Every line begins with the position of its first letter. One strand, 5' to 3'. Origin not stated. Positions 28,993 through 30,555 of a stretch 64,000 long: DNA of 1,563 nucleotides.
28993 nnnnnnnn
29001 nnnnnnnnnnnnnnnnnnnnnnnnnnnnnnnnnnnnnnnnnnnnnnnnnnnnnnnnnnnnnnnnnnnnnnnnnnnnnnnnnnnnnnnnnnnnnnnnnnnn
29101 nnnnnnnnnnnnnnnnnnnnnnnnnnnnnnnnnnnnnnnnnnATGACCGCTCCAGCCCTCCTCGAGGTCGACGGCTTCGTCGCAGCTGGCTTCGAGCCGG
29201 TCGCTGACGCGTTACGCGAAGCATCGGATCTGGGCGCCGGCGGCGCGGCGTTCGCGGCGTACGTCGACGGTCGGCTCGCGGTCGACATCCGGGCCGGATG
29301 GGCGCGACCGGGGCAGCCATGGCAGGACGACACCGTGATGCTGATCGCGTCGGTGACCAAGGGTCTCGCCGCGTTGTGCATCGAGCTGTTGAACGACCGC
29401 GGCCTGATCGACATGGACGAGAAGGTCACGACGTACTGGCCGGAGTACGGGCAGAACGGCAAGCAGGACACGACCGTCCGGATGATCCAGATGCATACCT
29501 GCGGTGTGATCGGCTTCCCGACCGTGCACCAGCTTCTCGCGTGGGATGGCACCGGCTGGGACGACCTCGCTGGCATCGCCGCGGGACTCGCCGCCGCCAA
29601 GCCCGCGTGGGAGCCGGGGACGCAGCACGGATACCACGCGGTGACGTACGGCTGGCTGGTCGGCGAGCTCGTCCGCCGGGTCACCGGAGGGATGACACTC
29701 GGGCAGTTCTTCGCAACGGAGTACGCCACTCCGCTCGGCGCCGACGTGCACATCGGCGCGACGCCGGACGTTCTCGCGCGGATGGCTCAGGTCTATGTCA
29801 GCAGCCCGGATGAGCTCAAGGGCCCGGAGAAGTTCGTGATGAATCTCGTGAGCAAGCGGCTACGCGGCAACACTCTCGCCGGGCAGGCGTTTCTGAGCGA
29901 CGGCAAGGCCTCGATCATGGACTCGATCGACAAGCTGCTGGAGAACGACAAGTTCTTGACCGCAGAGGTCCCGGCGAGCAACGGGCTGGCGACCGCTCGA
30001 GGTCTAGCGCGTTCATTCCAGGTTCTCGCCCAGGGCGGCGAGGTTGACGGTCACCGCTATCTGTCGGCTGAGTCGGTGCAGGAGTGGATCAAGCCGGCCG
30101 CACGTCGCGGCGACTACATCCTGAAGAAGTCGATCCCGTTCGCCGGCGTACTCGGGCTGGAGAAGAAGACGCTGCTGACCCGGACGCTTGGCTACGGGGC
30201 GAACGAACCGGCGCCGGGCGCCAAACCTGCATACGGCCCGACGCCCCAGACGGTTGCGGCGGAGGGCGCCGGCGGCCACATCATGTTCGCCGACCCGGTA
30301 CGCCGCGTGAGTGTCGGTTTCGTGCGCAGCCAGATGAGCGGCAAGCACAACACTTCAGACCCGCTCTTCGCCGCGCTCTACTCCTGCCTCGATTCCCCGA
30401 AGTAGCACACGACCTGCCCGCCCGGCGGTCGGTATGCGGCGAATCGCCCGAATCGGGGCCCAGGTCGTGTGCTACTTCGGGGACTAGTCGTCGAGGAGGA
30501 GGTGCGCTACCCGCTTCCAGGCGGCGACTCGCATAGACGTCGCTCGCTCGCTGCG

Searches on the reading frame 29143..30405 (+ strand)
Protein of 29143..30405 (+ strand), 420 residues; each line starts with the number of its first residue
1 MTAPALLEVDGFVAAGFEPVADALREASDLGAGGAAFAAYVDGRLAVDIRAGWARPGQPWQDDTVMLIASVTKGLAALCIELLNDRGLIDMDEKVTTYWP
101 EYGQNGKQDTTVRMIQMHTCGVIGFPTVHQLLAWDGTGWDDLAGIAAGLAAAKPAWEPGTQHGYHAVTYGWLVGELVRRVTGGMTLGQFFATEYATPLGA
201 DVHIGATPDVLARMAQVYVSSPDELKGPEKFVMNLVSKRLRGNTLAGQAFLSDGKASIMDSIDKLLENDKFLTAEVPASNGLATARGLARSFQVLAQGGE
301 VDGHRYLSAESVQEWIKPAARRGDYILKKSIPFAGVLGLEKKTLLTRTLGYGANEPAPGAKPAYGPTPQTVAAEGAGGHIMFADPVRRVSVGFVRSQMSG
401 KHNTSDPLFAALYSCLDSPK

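Call 6: search_protein_families(library=pfam, proteins=[window:29143-30405:+], max_evalue=0.01)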
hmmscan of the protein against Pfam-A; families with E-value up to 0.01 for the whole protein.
window:29143-30405:+ (420 aa): 1 family
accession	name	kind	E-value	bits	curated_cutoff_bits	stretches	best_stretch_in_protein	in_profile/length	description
PF00144.29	Beta-lactamase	-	6e-46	157.6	27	1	25-408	6-322/329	Beta-lactamase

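Call 7: search_protein_families(library=ncbifam, proteins=[window:29143-30405:+], max_evalue=0.001)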
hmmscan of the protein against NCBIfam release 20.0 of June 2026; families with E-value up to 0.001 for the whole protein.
window:29143-30405:+ (420 aa): 17 families
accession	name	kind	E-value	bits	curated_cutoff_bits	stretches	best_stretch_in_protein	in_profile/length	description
NF052353.1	EstBLacLipLMycb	equivalog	6e-55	186.8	650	1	33-398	40-371/420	esterase/beta-lactamase LipL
NF038269.1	lipase_LipE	equivalog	2.2e-29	102.8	750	1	62-406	84-391/407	lipase LipE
NF000385.4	blaACT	exception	6.6e-07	28.6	810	1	59-201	73-205/380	ACT family cephalosporin-hydrolyzing class C beta-lactamase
NF041666.1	ampC_Ecan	exception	8.8e-07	28.1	860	1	60-201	74-205/381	CMY2-MIR-ACT-EC family cephalosporin-hydrolyzing class C beta-lactamase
NF000187.3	BlaMIR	exception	6.2e-06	25.6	882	1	59-201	73-205/381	MIR family cephalosporin-hydrolyzing class C beta-lactamase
NF040478.1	blaLAQ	exception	1.8e-05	23.9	850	1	57-200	70-203/380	LAQ family class C beta-lactamase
NF012173.1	CMY2-MIR-ACT-EC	exception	2.9e-05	23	680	1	59-198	73-202/380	CMY2/MIR/ACT/EC family class C beta-lactamase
NF000419.2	blaCMH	exception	0.00012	21.5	875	1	59-197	73-201/381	CMH family class C beta-lactamase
NF000185.2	BlaEC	exception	0.00013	21.1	850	1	58-198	68-198/377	BlaEC family class C beta-lactamase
NF007943.0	PRK10662.1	equivalog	0.00013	20.7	266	1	41-214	58-234/380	D-alanyl-D-alanine-carboxypeptidase/endopeptidase AmpH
NF038238.1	blaBUT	exception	0.00021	20.5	850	1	58-188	74-194/383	BUT family class C beta-lactamase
NF052559.1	MthAcHydAcmB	equivalog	0.00038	19.3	550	0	59-230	53-239/391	methyl acetate hydrolase AcmB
NF041665.1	blaPSZ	exception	0.00039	19.6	850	1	58-209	71-212/379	PSZ family class C beta-lactamase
NF045671.1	blaPNC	exception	0.00043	19.2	750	1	56-181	87-203/401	PNC family class C beta-lactamase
NF038089.1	blaYRC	exception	0.00045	19.3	870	1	58-193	72-197/381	YRC family class C beta-lactamase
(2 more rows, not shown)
